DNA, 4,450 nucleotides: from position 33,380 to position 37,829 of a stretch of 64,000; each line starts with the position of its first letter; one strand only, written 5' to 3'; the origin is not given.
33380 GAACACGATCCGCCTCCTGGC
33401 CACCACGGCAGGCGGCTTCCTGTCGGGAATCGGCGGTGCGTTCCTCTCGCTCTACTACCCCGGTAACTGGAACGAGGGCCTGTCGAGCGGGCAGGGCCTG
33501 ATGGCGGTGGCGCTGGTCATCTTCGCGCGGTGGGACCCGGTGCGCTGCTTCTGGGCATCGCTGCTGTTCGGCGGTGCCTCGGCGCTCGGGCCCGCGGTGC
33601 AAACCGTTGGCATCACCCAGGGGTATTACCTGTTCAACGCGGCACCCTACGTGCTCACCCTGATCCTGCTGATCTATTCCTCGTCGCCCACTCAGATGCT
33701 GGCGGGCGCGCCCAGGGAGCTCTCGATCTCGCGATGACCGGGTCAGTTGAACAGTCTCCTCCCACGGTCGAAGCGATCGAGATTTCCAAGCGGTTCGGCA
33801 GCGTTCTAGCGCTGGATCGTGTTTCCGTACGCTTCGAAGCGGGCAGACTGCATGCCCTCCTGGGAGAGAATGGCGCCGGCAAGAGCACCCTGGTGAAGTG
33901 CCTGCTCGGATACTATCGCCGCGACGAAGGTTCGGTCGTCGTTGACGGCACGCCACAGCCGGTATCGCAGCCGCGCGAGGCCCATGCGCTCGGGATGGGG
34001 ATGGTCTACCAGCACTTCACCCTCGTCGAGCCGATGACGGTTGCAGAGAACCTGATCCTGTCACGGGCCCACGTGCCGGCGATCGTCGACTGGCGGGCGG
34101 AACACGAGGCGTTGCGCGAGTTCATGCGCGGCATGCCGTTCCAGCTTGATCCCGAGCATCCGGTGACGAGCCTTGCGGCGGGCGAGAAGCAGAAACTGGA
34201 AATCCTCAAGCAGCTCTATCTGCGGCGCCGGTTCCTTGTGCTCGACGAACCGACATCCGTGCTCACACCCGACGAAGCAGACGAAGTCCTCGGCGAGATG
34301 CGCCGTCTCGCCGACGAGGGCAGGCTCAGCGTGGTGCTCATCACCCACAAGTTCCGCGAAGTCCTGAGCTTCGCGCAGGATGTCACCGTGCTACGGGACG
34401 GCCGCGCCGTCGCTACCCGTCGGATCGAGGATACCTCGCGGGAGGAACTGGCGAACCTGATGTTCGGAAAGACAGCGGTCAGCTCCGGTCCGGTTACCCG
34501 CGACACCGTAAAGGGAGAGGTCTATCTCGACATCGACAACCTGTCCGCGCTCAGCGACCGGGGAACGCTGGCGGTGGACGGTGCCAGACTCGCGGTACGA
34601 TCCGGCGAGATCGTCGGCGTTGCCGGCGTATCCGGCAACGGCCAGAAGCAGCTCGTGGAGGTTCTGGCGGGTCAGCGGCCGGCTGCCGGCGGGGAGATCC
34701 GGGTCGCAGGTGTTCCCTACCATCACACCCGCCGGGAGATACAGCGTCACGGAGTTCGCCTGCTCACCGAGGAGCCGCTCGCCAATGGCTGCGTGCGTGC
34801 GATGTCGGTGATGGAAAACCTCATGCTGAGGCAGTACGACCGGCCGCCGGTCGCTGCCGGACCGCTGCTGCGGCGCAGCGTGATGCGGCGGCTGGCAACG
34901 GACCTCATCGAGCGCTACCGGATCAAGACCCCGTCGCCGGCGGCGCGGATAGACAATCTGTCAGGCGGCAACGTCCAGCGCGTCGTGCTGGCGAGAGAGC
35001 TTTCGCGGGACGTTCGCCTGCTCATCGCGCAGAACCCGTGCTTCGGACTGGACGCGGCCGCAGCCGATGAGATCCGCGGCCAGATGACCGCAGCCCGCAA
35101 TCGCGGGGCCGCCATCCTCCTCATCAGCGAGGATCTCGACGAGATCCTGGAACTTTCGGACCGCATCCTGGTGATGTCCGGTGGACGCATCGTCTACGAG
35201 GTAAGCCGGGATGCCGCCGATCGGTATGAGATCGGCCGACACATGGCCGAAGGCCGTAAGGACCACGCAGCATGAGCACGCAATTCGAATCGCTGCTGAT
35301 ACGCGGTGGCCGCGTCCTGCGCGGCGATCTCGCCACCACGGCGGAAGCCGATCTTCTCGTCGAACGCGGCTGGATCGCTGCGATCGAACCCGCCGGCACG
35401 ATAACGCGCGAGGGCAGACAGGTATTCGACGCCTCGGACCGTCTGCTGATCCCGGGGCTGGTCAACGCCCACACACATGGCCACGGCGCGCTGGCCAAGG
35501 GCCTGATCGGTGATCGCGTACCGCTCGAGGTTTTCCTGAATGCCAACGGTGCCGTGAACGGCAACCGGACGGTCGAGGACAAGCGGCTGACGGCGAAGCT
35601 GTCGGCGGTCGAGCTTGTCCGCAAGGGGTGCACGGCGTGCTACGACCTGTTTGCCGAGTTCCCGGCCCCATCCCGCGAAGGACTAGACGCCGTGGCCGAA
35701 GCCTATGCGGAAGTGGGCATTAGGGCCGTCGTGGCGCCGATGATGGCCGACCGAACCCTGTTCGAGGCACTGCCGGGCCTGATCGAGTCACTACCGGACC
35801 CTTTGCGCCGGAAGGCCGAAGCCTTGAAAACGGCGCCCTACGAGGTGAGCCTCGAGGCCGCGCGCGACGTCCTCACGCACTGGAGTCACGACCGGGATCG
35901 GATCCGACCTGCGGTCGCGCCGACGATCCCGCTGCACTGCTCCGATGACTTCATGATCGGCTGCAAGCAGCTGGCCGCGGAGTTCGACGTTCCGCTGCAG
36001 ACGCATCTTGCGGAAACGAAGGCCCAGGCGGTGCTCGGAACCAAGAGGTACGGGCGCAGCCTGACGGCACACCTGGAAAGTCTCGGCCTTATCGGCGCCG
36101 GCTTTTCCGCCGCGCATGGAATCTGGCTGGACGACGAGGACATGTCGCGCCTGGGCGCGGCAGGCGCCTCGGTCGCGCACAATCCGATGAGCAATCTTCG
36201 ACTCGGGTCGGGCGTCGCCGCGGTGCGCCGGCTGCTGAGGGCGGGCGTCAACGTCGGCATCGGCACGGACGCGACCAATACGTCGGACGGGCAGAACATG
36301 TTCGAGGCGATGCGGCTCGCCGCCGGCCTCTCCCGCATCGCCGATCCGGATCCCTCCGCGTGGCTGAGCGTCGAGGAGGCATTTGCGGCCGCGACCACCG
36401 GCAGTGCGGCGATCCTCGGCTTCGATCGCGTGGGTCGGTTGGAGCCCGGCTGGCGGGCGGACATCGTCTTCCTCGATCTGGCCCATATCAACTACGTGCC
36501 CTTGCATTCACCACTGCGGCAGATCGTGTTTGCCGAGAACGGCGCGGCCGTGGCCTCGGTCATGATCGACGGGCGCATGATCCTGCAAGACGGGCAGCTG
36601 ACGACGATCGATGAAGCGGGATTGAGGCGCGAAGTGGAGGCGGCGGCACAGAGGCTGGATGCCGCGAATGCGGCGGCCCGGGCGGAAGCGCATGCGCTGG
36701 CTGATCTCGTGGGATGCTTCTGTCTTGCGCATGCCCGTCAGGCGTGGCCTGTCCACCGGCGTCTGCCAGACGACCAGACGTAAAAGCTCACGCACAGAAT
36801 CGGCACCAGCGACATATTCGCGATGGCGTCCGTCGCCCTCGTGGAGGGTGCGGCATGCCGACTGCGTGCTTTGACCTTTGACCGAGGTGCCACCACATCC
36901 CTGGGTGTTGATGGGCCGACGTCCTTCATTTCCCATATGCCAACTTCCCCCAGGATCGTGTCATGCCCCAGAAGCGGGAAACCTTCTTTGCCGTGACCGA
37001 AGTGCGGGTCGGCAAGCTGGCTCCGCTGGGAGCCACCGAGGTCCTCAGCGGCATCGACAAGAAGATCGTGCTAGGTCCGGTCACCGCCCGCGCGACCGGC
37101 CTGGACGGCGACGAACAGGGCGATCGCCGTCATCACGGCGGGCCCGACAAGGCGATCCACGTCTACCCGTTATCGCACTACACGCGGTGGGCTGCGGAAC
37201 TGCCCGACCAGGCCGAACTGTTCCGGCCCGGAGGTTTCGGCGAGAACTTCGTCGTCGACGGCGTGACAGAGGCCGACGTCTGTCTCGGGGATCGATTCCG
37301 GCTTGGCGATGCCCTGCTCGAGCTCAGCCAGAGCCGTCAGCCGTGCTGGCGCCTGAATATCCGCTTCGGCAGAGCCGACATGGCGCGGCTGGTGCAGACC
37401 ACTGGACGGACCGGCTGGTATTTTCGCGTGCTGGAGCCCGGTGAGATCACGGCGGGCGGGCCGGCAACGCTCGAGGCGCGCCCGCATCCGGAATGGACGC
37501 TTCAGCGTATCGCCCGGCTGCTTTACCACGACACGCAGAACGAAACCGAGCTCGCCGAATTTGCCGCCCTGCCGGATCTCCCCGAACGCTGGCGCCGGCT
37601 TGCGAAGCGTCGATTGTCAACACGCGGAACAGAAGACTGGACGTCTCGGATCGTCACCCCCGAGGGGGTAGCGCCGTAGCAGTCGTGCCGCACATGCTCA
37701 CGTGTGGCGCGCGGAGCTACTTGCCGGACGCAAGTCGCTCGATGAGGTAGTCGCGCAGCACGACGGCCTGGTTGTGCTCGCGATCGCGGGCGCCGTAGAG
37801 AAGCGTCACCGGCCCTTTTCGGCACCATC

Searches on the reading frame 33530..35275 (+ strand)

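Call 58: search_protein_families(library=pfam, proteins=[window:33530-35275:+], max_evalue=0.0001)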
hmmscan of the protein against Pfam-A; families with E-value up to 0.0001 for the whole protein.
window:33530-35275:+ (581 aa): 3 families
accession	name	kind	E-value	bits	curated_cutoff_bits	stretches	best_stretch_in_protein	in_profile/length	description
PF00005.33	ABC_tran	-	1.4e-42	146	25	2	95-243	1-137/137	ABC transporter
PF13304.12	AAA_21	-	1.5e-06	28.9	27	0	107-125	1-19/304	AAA domain, putative AbiEii toxin, Type IV TA system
PF13401.12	AAA_22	-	1.9e-05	25.4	27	1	107-272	7-122/130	AAA domain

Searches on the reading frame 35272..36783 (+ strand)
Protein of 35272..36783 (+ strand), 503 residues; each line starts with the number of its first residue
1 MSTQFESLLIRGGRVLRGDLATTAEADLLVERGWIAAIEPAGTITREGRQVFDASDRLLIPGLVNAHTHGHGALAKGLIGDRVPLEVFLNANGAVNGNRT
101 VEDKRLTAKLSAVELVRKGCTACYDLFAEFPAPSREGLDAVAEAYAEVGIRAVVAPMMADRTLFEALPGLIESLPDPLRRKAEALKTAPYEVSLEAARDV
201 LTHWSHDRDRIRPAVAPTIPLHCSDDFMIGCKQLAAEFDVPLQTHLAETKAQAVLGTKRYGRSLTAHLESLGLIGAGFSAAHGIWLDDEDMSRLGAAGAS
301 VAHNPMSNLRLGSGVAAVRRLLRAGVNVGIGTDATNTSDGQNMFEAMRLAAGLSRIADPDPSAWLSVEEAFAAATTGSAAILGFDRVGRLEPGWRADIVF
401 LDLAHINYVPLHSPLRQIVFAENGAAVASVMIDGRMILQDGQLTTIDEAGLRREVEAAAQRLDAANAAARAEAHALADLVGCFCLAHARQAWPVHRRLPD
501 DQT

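Call 58: search_protein_families(library=pfam, proteins=[window:35272-36783:+], max_evalue=0.0001)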
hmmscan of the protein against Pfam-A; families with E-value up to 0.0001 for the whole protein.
window:35272-36783:+ (503 aa): 2 families
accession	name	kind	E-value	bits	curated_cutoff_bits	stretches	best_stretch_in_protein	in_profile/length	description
PF01979.26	Amidohydro_1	-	1.1e-56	193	25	1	59-436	2-344/345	Amidohydrolase family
PF07969.17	Amidohydro_3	-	5e-20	72.9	29.7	1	234-436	270-470/472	Amidohydrolase family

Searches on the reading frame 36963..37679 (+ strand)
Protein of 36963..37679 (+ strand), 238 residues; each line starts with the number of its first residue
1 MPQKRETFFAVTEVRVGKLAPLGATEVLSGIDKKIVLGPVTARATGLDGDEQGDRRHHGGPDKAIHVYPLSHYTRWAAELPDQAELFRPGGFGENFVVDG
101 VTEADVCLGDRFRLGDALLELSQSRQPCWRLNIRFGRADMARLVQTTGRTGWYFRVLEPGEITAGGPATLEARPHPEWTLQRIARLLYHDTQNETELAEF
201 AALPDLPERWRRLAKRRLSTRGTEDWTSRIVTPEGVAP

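Call 58: search_protein_families(library=pfam, proteins=[window:36963-37679:+], max_evalue=0.0001)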
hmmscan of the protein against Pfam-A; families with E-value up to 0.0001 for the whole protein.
window:36963-37679:+ (238 aa): 2 families
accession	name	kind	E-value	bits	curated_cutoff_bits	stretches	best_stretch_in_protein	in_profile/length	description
PF03473.23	MOSC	-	2.2e-39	134.6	22.7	1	54-166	1-117/120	MOSC domain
PF03475.19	YiiM_3-alpha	-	1.9e-12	47.3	22.7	1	178-220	1-43/44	YiiM-like, 3-alpha helix domain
